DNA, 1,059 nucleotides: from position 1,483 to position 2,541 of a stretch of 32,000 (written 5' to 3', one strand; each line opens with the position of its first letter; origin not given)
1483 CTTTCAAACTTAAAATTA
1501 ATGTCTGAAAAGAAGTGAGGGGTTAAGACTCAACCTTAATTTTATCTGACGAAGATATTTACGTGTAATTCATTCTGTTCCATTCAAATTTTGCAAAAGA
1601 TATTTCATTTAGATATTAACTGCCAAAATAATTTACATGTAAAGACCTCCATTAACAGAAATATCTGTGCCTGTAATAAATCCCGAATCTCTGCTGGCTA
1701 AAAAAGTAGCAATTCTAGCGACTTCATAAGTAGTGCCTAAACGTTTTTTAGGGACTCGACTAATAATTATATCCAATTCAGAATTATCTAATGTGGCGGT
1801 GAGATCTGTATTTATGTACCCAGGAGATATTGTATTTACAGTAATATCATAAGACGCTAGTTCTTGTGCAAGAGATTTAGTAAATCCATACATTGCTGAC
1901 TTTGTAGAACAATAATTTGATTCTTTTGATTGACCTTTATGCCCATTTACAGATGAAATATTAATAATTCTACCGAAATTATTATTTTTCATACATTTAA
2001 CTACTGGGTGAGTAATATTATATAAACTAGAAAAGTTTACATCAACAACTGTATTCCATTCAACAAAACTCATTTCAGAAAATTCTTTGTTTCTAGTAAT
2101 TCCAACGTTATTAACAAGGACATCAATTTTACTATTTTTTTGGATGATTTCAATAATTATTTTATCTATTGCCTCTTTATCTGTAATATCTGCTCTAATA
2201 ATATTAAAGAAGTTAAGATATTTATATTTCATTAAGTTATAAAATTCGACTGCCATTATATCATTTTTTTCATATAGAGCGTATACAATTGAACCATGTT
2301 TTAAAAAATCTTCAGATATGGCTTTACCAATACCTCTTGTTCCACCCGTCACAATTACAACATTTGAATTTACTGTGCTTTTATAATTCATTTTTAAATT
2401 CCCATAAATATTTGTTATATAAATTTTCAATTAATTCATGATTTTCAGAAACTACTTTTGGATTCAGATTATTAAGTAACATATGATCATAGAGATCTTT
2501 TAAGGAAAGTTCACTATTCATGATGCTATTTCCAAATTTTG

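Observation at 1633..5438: Compact operon: HAD/sugar-phosphate-cyclase fusion + canonical XylA + SDR, a candidate undescribed cyclitol or carbasugar pathway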

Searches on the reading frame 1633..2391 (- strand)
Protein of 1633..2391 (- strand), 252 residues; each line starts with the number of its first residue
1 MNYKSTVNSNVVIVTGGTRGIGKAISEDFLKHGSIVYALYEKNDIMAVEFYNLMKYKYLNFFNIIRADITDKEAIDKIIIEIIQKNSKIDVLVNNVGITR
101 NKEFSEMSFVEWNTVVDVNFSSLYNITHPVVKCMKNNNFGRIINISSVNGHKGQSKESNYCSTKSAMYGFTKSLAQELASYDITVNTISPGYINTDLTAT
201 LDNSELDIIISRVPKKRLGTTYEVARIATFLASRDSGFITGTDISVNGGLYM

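Call 3: search_protein_families(library=pfam, proteins=[window:1633-2391:-], max_evalue=0.01)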
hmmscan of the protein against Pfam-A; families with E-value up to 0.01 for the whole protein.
window:1633-2391:- (252 aa): 6 families
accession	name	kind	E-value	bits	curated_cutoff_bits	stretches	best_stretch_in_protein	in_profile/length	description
PF13561.12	adh_short_C2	-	8e-54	183.1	27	1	19-250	6-235/236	Enoyl-(Acyl carrier protein) reductase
PF00106.31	adh_short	-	2.6e-53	180.9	26.6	1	10-203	1-192/195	short chain dehydrogenase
PF08659.16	KR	-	1.2e-12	48.6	22.6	1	11-176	2-165/180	KR domain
PF23441.1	SDR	-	2.7e-06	27.4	27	1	7-251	5-256/258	SDR-like rossmann domain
PF01370.27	Epimerase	-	3.4e-06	27.1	20.9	1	12-179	1-153/240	NAD dependent epimerase/dehydratase family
PF16363.11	GDP_Man_Dehyd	-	0.0045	16.9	27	1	13-82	1-74/332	GDP-mannose 4,6 dehydratase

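Call 4: search_protein_families(library=ncbifam, proteins=[window:1633-2391:-], max_evalue=0.001)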
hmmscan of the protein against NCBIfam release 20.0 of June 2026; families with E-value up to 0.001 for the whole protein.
window:1633-2391:- (252 aa): 233 families (the best 25 are shown)
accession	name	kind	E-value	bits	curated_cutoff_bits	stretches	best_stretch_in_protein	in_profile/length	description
TIGR01829.1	AcAcCoA_reduct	subfamily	2.6e-78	263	302.1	1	11-252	2-242/242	acetoacetyl-CoA reductase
NF009464.0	PRK12824.1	subfamily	7.9e-76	254.9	269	1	9-252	2-244/245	3-oxoacyl-ACP reductase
TIGR01830.1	3oxo_ACP_reduc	equivalog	1.9e-70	237.3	297.75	1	12-251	1-239/239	3-oxoacyl-[acyl-carrier-protein] reductase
NF009466.0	PRK12826.1-2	subfamily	4.3e-70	236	222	1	9-252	3-246/248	3-oxoacyl-ACP reductase FabG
NF004197.0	PRK05653.1-1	equivalog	6.1e-65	219.3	332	1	6-252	4-248/249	3-oxoacyl-ACP reductase FabG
NF004198.0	PRK05653.1-3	equivalog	9.8e-64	215.2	296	1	6-252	4-248/248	3-oxoacyl-ACP reductase FabG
NF009548.0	PRK12938.1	equivalog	1.7e-61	208.1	472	1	10-252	4-245/246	3-ketoacyl-ACP reductase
NF053542.1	FlxB_rubin_SDR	equivalog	8.8e-61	205.7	340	1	11-250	2-239/239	flexirubin biosynthesis SDR family reductase FlxB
NF004200.0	PRK05653.1-5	equivalog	6.8e-59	199.3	273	1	10-250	3-241/242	3-oxoacyl-ACP reductase FabG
NF009546.0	PRK12935.1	equivalog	1.6e-58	198.1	418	1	6-252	3-247/247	acetoacetyl-CoA reductase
NF047420.2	EF_P_mod_YmfI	equivalog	5.6e-58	196.5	238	1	12-251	2-236/236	elongation factor P 5-aminopentanone reductase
NF004199.0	PRK05653.1-4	equivalog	8.7e-58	195.8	301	1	9-252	5-247/247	3-oxoacyl-ACP reductase FabG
NF005559.1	PRK07231.1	subfamily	3.8e-54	183.8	215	1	8-251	3-248/249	glucose 1-dehydrogenase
NF009547.0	PRK12936.1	subfamily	3.5e-53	180.7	436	1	11-252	8-244/245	3-ketoacyl-(acyl-carrier-protein) reductase NodG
TIGR01963.1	PHB_DH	subfamily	3.8e-51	173.8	307.05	1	10-250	2-252/255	3-hydroxybutyrate dehydrogenase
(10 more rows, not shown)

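Call 71: search_solved_structures(query=window:1633-2391:-, max_evalue=1e-30)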
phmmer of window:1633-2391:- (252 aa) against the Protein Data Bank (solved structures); distinct sequences matched with E-value up to 1e-30: 100 (the best 60 are shown).
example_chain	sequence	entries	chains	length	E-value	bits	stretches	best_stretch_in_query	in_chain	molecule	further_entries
3vzq_A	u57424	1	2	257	1.4e-56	195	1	10-252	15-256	Acetoacetyl-CoA reductase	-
3vzr_B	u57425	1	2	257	1.9e-56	194.6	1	10-252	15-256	Acetoacetyl-CoA reductase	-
4n5l_A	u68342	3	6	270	2.6e-56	194.1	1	4-252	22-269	Acetoacetyl-CoA reductase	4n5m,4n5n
3vzp_A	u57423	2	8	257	4.9e-56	193.2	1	10-252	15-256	Acetoacetyl-CoA reductase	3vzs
3ezl_A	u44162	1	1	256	3e-55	190.6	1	7-252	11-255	Acetoacetyl-CoA reductase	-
5vml_A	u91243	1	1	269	4.4e-55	190.1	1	8-252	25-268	Acetoacetyl-CoA reductase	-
4kms_A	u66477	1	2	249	1e-53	185.6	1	9-250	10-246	Acetoacetyl-CoA reductase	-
4k6c_A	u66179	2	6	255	2.8e-52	180.9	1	8-252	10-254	Acetoacetyl-CoA reductase | Putative Acetoacetyl-CoA reductase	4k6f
7emg_A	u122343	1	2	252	5.6e-51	176.7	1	8-252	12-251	3-oxoacyl-[acyl-carrier-protein] reductase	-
3lyl_A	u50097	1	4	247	1.5e-50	175.3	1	7-252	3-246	3-oxoacyl-(Acyl-carrier-protein) reductase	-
9cly_A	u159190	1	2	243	1.5e-50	175.3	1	10-250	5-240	CylG protein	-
2c07_A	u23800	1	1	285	2.3e-50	174.7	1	5-250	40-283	3-OXOACYL-(ACYL-CARRIER PROTEIN) REDUCTASE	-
1i01_A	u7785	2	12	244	8.7e-50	172.8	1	9-252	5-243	BETA-KETOACYL [ACP] REDUCTASE | 3-oxoacyl-[acyl-carrier protein] reductase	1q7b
6t7m_A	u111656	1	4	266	2.6e-49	171.2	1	8-252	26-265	3-oxoacyl-[acyl-carrier-protein] reductase FabG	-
6t5x_A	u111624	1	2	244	2.7e-49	171.2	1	10-252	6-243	3-oxoacyl-[acyl-carrier-protein] reductase FabG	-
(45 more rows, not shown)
